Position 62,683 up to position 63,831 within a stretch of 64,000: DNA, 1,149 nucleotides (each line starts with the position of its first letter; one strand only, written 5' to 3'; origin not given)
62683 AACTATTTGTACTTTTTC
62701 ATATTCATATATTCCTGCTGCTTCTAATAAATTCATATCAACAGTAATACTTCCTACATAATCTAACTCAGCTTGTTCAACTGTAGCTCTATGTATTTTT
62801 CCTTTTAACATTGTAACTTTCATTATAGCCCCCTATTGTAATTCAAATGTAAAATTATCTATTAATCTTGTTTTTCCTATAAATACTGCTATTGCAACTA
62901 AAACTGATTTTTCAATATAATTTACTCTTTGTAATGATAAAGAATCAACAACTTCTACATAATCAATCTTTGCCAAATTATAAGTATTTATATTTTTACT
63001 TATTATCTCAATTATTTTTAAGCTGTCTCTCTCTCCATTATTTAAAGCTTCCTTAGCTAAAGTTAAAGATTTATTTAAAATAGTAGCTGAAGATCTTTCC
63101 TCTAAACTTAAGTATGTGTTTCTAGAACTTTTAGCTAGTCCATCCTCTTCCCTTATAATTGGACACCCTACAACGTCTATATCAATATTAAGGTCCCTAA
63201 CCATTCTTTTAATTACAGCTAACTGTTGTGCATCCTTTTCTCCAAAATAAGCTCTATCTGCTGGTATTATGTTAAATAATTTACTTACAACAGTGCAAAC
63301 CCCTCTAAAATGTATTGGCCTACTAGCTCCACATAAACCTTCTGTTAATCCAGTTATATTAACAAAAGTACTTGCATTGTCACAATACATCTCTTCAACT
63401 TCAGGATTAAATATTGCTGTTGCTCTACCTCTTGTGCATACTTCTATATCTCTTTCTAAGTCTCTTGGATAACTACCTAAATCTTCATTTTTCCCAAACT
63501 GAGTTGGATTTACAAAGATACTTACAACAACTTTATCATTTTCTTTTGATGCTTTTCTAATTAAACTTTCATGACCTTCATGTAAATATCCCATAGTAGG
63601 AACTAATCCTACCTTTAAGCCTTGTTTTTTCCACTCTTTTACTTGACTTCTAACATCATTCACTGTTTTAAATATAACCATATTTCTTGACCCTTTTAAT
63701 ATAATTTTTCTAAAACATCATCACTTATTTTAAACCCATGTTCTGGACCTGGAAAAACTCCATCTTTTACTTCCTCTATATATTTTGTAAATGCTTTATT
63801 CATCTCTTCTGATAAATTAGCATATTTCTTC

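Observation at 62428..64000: Very low-GC panBCD pantothenate-biosynthesis operon adjacent to the IS junkyard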

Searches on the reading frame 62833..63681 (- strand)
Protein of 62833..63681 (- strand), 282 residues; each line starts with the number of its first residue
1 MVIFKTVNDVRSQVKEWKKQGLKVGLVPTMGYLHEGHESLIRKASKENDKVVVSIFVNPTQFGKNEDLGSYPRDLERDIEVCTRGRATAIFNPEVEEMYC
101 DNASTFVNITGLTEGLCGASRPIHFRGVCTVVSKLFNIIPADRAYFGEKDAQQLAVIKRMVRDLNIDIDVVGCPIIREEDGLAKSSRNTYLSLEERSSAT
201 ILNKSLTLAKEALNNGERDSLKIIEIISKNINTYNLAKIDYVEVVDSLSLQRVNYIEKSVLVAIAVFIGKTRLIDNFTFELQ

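Call 7: search_protein_families(library=ncbifam, proteins=[window:62833-63681:-])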
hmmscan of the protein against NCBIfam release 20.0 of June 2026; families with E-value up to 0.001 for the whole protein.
window:62833-63681:- (282 aa): 4 families
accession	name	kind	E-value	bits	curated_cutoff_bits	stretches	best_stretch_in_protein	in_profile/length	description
TIGR00018.1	panC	equivalog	5.9e-105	350.3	212.75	1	1-278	1-281/283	pantoate--beta-alanine ligase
NF010004.0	PRK13477.1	equivalog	4.7e-99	332.1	524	1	2-278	3-280/514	bifunctional pantoate--beta-alanine ligase/(d)CMP kinase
TIGR00125.1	cyt_tran_rel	domain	1.1e-07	31.9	27.7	1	27-80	5-54/65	adenylyltransferase/cytidyltransferase family protein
NF005518.0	PRK07143.1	equivalog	0.00014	21.4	232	1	33-67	27-63/281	hypothetical protein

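Call 8: search_protein_families(library=pfam, proteins=[window:62833-63681:-])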
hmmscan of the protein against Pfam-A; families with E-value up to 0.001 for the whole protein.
window:62833-63681:- (282 aa): 1 family
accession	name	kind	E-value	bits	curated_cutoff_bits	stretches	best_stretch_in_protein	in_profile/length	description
PF02569.21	Pantoate_ligase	-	2.3e-109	365.1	20.7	1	3-277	2-267/268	Pantoate-beta-alanine ligase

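Call 14: find_homologous_proteins(query=window:62833-63681:-, max_evalue=1e-30)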
Query window:62833-63681:- (282 aa): 8000 proteins with E <= 1e-30 among 8000 candidates; the best 120 are listed.
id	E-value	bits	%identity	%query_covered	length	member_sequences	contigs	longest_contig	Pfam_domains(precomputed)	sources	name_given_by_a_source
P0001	3.4e-183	625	64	96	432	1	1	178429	PF02569.22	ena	-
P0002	1.5e-179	613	100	100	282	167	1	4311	PF02569.22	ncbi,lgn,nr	ncbi:TPA: pantoate--beta-alanine ligase [Enterococcus faecium]|nr:pantoate--beta-alanine ligase [Ent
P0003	2.9e-177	605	99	100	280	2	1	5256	PF02569.22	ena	-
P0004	4.6e-177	605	99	100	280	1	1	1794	PF02569.22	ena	-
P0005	5.8e-167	572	100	93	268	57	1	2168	PF02569.22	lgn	-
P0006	2.2e-166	570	100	93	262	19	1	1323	PF02569.22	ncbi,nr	ncbi:pantoate--beta-alanine ligase, partial [Enterococcus faecium]|nr:pantoate--beta-alanine ligase 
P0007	2.7e-144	497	79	100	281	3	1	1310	PF02569.22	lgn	-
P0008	1.1e-143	495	79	100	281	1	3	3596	PF02569.22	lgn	-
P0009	1.5e-143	495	80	100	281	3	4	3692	PF02569.22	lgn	-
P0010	2.5e-142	491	79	100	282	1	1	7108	PF02569.22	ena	-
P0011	4.8e-140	483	100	78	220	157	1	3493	PF02569.22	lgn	-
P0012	4.7e-136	470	74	100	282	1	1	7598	PF02569.22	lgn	-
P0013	7.0e-136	470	74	100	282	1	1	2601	PF02569.22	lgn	-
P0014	3.5e-135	468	75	100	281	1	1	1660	PF02569.22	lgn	-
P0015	3.2e-134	464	75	100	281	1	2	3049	PF02569.22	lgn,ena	-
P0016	1.7e-133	462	75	100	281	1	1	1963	PF02569.22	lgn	-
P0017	9.0e-133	460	74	100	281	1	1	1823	PF02569.22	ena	-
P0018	9.1e-133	460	74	100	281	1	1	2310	PF02569.22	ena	-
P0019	9.1e-133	460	74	100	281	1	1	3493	PF02569.22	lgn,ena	-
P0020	1.3e-132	459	74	100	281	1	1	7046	PF02569.22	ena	-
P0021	1.3e-132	459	74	100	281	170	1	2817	PF02569.22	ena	-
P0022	1.5e-132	459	74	100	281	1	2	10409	PF02569.22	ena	-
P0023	1.7e-132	459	74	100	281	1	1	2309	PF02569.22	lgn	-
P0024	2.1e-132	458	74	100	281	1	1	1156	PF02569.22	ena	-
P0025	2.3e-132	458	74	100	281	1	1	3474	PF02569.22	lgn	-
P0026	2.9e-132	458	74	100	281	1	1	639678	PF02569.22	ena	-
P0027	3.0e-132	458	74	100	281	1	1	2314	PF02569.22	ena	-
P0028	3.1e-132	458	74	100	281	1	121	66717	PF02569.22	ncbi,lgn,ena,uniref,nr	ncbi:pantoate--beta-alanine ligase [uncultured Clostridium sp.]|uniref:pantoate--beta-alanine ligase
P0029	3.2e-132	458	74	100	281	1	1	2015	PF02569.22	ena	-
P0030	3.4e-132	458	74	100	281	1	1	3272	PF02569.22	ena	-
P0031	4.1e-132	457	74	100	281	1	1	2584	PF02569.22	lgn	-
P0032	4.1e-132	457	74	100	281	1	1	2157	PF02569.22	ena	-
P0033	4.3e-132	457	74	100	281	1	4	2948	PF02569.22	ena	-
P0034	4.5e-132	457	74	100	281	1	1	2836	PF02569.22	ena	-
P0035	4.6e-132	457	74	100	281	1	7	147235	PF02569.22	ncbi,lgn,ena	-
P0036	6.1e-132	457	76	99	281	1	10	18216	PF02569.22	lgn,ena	-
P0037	6.1e-132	457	74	100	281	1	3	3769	PF02569.22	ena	-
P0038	6.3e-132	457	74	100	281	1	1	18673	PF02569.22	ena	-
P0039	6.6e-132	457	73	100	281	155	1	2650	PF02569.22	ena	-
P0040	6.8e-132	457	74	100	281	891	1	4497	PF02569.22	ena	-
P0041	7.7e-132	457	73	100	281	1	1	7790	PF02569.22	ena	-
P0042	7.9e-132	457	74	100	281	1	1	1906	PF02569.22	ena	-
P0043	8.5e-132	456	74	100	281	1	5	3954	PF02569.22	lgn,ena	-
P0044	9.1e-132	456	73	100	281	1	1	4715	PF02569.22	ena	-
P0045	9.3e-132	456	74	100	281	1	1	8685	PF02569.22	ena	-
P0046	9.7e-132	456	74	100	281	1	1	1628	PF02569.22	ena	-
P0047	1.0e-131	456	74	100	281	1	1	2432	PF02569.22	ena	-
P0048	1.0e-131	456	73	100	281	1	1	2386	PF02569.22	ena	-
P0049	1.1e-131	456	74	100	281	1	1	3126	PF02569.22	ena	-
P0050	1.2e-131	456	74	100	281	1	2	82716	PF02569.22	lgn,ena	-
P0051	1.2e-131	456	74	100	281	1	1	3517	PF02569.22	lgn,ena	-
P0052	1.3e-131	456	73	100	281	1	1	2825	PF02569.22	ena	-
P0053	1.3e-131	456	73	100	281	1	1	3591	PF02569.22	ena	-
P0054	1.4e-131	456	74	100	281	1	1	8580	PF02569.22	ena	-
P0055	1.5e-131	456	73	100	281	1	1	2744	PF02569.22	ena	-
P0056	1.5e-131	456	73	100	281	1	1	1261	PF02569.22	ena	-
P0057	1.6e-131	456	73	100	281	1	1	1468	PF02569.22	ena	-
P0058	1.6e-131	456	74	100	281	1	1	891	PF02569.22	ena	-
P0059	1.8e-131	455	74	100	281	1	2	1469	PF02569.22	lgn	-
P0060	1.9e-131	455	73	100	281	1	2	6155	PF02569.22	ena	-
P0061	2.0e-131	455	74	100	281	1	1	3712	PF02569.22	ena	-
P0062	2.0e-131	455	74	100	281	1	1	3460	PF02569.22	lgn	-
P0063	2.0e-131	455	73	100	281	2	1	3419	PF02569.22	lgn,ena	-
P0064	2.1e-131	455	74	100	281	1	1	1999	PF02569.22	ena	-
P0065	2.2e-131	455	73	100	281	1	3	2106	PF02569.22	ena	-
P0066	2.2e-131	455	74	100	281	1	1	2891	PF02569.22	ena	-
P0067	2.2e-131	455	73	100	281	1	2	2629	PF02569.22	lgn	-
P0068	2.2e-131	455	74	100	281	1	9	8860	PF02569.22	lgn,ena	-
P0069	2.3e-131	455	73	100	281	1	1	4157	PF02569.22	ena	-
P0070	2.5e-131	455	74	100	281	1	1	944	PF02569.22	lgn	-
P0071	2.6e-131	455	74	100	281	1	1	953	PF02569.22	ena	-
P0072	3.3e-131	455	74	100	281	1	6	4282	PF02569.22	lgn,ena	-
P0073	3.5e-131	454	73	100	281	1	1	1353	PF02569.22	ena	-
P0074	3.6e-131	454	74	100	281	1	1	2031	PF02569.22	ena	-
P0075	4.0e-131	454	73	100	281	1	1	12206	PF02569.22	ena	-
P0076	4.2e-131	454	73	100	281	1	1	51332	PF02569.22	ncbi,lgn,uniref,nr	ncbi:pantoate--beta-alanine ligase [Clostridium cuniculi]|uniref:pantoate--beta-alanine ligase n=1 T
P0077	4.2e-131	454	73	100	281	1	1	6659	PF02569.22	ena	-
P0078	4.8e-131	454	74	100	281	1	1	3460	PF02569.22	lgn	-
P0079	4.8e-131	454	74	100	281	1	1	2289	PF02569.22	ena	-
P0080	4.8e-131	454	73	100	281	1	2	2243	PF02569.22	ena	-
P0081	4.9e-131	454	74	100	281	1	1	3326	PF02569.22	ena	-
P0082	5.3e-131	454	74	100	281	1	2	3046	PF02569.22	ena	-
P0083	5.7e-131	454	73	100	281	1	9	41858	PF02569.22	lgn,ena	-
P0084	5.8e-131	454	75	99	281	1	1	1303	PF02569.22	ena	-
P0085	6.0e-131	454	73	100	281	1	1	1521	PF02569.22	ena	-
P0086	6.0e-131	454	74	100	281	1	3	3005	PF02569.22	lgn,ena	-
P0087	6.1e-131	454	74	100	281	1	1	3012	PF02569.22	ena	-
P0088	6.2e-131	454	73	100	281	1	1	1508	PF02569.22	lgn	-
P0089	6.2e-131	454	74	100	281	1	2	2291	PF02569.22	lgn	-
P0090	6.2e-131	454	73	100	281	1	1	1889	PF02569.22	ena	-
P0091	6.4e-131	454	73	100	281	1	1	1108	PF02569.22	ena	-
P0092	6.4e-131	454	72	100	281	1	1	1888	PF02569.22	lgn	-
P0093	6.5e-131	454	72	100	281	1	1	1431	PF02569.22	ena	-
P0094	6.7e-131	454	72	99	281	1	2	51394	PF02569.22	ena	-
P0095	6.8e-131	453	73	100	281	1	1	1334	PF02569.22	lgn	-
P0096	8.1e-131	453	75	99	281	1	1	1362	PF02569.22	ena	-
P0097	8.3e-131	453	75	99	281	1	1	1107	PF02569.22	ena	-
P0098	8.5e-131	453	73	100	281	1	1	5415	PF02569.22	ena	-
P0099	9.2e-131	453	73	100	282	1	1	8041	PF02569.22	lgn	-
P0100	9.8e-131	453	73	100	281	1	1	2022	PF02569.22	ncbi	-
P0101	1.1e-130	453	74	100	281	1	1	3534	PF02569.22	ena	-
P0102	1.1e-130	453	74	100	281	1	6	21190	PF02569.22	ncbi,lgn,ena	-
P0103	1.2e-130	453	72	100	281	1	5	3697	PF02569.22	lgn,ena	-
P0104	1.2e-130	453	74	100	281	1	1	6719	PF02569.22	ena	-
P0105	1.4e-130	452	73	100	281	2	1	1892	PF02569.22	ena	-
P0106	1.4e-130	452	74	100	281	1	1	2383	PF02569.22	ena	-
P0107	1.4e-130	452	73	100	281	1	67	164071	PF02569.22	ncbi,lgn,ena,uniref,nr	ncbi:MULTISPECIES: pantoate--beta-alanine ligase [Clostridia]|uniref:Pantothenate synthetase n=1 Tax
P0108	1.5e-130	452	72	100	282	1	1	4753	PF02569.22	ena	-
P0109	1.6e-130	452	74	100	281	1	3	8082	PF02569.22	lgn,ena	-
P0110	1.6e-130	452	72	100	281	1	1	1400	PF02569.22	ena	-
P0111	1.8e-130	452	73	100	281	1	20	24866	PF02569.22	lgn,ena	-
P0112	2.1e-130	452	73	98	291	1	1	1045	PF02569.22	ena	-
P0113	2.2e-130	452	72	100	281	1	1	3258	PF02569.22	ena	-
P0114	2.2e-130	452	74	100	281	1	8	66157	PF02569.22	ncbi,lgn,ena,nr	ncbi:MAG: pantoate--beta-alanine ligase [Clostridium celatum]|nr:pantoate--beta-alanine ligase [Clos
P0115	2.2e-130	452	74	100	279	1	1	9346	PF02569.22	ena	-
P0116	2.6e-130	452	72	100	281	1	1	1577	PF02569.22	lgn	-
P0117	3.2e-130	451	72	100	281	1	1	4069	PF02569.22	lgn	-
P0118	3.7e-130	451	72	100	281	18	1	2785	PF02569.22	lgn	-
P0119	4.0e-130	451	74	99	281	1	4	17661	PF02569.22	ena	-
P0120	4.2e-130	451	74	100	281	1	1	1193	PF02569.22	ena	-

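Call 15: find_related_loci(query=window:62833-63681:-, collection=genome_contigs, flank=6000)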
Query window:62833-63681:- (282 aa) in genome_contigs; peptide patterns used: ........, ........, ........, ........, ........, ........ (x = any residue, [..] = any of these).
600 stretches matched a pattern (row limit reached: there are more); 582 encode a relative of the query (tblastn E <= 1e-3); the best 80 are kept; 80 distinct loci.
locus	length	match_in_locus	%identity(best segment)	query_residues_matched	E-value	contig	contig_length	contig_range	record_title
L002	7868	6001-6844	100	1-282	4e-161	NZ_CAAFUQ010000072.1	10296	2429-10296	MAG: uncultured Finegoldia sp. isolate HGM13737, whole genome shotgun sequence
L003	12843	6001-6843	74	1-281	4e-141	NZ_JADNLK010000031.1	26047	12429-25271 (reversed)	Clostridium sp. D43t1_170807_H7 NODE_31_length_26047_cov_49.9733, whole genome shotgun sequence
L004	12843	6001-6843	73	1-281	3e-140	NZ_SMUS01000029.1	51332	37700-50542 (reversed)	Clostridium cuniculi strain 1 CLCU001.0001.d01_CNTG00029, whole genome shotgun sequence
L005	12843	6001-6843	73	1-281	6e-138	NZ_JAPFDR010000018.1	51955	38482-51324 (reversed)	MAG: Clostridium sp. isolate bin_6_DannyCat k141_52081, whole genome shotgun sequence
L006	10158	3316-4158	74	1-281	8e-137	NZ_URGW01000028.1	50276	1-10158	Uncultured Clostridium sp. isolate UMGS990, whole genome shotgun sequence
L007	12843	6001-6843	69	1-281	2e-132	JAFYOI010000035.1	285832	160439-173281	MAG: Clostridia bacterium isolate RGIG7273 Water_buffalos_Cecum-4__c527147, whole genome shotgun sequence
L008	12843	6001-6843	69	1-281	4e-132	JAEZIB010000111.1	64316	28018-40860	MAG: Bacillota bacterium isolate OH_CDB_159 k127_1452504, whole genome shotgun sequence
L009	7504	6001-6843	70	1-281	6e-132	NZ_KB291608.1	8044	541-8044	Clostridium celatum DSM 1785 Scfld12, whole genome shotgun sequence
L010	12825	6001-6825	68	7-281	1e-130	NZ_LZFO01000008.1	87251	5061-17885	Clostridium acetireducens DSM 10703 CLAC_contig000008, whole genome shotgun sequence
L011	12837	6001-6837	70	1-279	2e-129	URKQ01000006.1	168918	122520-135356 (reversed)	uncultured Clostridium sp. isolate UMGS1088 genome assembly, contig: NODE_39_length_168918_cov_7.409966, whole genome sh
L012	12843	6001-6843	68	1-281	2e-129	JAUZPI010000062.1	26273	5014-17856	MAG: Bacillota bacterium isolate bin61(3d) FBKKOBCF_62, whole genome shotgun sequence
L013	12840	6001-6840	68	2-281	1e-128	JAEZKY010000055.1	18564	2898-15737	MAG: Bacillota bacterium isolate OH_CDB_53 k127_1761298, whole genome shotgun sequence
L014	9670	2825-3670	67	1-282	3e-128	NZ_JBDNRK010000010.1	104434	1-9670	MAG: Clostridium sp. isolate WK069_bin.5 NODE_81_length_104434_cov_77.017954, whole genome shotgun sequence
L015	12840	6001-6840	68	1-280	6e-128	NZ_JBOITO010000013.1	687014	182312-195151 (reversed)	MAG: Clostridium sp. isolate Enrichment1 NODE_1_length_687014_cov_262.954121, whole genome shotgun sequence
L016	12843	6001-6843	68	1-281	2e-127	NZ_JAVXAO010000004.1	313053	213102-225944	MAG: Clostridium sp. isolate CGS5Y2-bin27 NODE_12_length_313053_cov_74.826299, whole genome shotgun sequence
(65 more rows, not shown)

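Call 17: find_encoding_contigs(protein=P0010, flank=6000, max_places=4)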
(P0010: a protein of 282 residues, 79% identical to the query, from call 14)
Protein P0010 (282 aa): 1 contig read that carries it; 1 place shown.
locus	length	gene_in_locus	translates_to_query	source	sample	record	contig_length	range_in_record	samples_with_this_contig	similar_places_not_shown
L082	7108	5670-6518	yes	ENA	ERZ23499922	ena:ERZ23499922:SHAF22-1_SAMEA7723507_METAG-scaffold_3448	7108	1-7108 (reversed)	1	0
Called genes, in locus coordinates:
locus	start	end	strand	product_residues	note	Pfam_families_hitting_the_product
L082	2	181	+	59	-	?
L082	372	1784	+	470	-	PF01266:DAO, PF07992:Pyr_redox_2 (faint), PF13738:Pyr_redox_3 (faint), PF04324:Fer2_BFD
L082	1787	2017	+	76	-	PF07892:DUF1667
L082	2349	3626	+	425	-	PF02403:Seryl_tRNA_N, PF00587:tRNA-synt_2b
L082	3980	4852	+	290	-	PF01408:GFO_IDH_MocA, PF03807:F420_oxidored (weak), PF10727:Rossmann-like, PF10728:DUF2520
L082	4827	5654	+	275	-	PF02548:Pantoate_transf, PF13714:PEP_mutase (weak), PF01177:Asp_Glu_race (weak)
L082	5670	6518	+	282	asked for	PF02569:Pantoate_ligase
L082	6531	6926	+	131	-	PF02261:Asp_decarbox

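Call 18: find_encoding_contigs(protein=P0009, flank=6000, max_places=4)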
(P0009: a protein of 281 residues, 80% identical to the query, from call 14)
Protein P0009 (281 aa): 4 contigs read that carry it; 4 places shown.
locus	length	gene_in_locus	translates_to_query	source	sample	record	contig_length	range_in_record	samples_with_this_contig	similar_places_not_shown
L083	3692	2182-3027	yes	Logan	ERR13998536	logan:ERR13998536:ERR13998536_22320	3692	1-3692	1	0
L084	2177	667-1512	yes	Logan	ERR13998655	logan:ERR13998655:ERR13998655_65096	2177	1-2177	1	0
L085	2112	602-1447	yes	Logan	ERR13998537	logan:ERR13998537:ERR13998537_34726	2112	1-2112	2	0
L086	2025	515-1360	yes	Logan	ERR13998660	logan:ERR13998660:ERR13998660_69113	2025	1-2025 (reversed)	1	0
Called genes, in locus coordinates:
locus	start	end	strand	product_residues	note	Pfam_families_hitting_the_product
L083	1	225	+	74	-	?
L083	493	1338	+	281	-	PF01408:GFO_IDH_MocA (weak), PF03807:F420_oxidored (weak), PF10727:Rossmann-like, PF10728:DUF2520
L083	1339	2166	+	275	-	PF02548:Pantoate_transf, PF13714:PEP_mutase (weak), PF01177:Asp_Glu_race (weak)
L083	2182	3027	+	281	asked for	PF02569:Pantoate_ligase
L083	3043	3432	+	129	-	PF02261:Asp_decarbox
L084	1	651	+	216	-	?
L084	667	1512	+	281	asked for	PF02569:Pantoate_ligase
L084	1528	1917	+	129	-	PF02261:Asp_decarbox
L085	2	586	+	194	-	?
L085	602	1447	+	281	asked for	PF02569:Pantoate_ligase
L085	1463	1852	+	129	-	PF02261:Asp_decarbox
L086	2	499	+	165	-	?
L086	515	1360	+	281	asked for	PF02569:Pantoate_ligase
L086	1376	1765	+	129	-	PF02261:Asp_decarbox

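Call 32: list_cluster_members(proteins=[window:62833-63681:-, window:62428-62823:-, L001:16469-17296:-, L001:17308-18168:-])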
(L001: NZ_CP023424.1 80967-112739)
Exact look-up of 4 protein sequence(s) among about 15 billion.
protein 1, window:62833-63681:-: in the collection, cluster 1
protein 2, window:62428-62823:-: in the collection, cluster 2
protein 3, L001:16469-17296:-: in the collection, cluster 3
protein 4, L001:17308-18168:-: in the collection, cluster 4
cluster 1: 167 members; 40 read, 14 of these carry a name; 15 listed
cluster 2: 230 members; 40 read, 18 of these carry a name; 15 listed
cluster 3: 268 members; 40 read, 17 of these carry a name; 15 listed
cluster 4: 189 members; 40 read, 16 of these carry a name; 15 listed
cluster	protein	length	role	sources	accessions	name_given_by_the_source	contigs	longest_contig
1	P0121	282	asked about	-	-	TPA: pantoate--beta-alanine ligase [Enterococcus faecium] | pantoate--beta-alanine ligase | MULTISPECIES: pantoate--beta-alanine ligase [Bacillota]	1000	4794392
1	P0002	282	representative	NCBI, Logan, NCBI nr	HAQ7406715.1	TPA: pantoate--beta-alanine ligase [Enterococcus faecium] | pantoate--beta-alanine ligase [Enterococcus faecium]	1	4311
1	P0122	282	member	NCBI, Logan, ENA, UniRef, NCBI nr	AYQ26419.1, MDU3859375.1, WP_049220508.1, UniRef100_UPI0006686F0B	pantoate--beta-alanine ligase [Enterococcus avium] | pantoate--beta-alanine ligase n=1 Tax=Enterococcus avium TaxID=33945 RepID=UPI0006686F0B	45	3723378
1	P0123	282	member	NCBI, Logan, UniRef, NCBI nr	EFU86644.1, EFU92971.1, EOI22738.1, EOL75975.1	pantothenate synthetase [Enterococcus faecalis EnGen0252] | pantoate--beta-alanine ligase n=1 Tax=Enterococcus faecalis TaxID=1351 RepID=UPI0001F0B377 | pantoate--beta-alanine ligase [Enterococcus faecalis]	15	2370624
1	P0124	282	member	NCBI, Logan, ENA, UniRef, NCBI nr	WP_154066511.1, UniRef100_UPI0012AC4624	pantoate--beta-alanine ligase [Enterococcus gallinarum] | pantoate--beta-alanine ligase n=1 Tax=Enterococcus gallinarum TaxID=1353 ...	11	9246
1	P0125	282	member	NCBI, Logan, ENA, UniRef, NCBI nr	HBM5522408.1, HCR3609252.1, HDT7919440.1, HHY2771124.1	pantoate--beta-alanine ligase [Enterococcus faecium] | pantoate--beta-alanine ligase n=1 Tax=Enterococcus faecium TaxID=1352 RepID=UPI0027FE6F0F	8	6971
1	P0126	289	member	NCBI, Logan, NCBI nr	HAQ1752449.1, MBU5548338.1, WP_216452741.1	pantoate--beta-alanine ligase [Enterococcus sp. S113_ASV_20]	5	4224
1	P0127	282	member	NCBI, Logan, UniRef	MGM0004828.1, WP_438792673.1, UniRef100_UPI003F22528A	pantothenate synthetase [Enterococcus sp. DIV2386] | pantoate--beta-alanine ligase n=1 Tax=Enterococcus TaxID=1350 RepID=UPI003F22528A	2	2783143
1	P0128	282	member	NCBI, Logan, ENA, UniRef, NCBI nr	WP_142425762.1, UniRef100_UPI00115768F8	pantoate--beta-alanine ligase [Enterococcus faecalis] | pantoate--beta-alanine ligase n=1 Tax=Enterococcus faecalis TaxID=1351 RepID=UPI00115768F8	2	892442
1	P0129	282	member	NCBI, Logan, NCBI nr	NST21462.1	pantoate--beta-alanine ligase [Enterococcus faecalis]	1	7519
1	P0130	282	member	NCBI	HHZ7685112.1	TPA: pantoate--beta-alanine ligase [Enterococcus faecalis]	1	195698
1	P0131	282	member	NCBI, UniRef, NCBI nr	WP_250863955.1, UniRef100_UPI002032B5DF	pantoate--beta-alanine ligase [Enterococcus faecalis] | pantoate--beta-alanine ligase n=1 Tax=Enterococcus faecalis TaxID=1351 RepID=UPI002032B5DF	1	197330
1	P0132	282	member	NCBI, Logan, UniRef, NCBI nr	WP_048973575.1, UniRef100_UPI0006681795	pantoate--beta-alanine ligase [Enterococcus faecalis] | pantoate--beta-alanine ligase n=1 Tax=Enterococcus faecalis TaxID=1351 RepID=UPI0006681795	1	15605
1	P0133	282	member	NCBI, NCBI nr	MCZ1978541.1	pantoate--beta-alanine ligase [Enterococcus faecium]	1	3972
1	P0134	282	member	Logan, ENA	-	-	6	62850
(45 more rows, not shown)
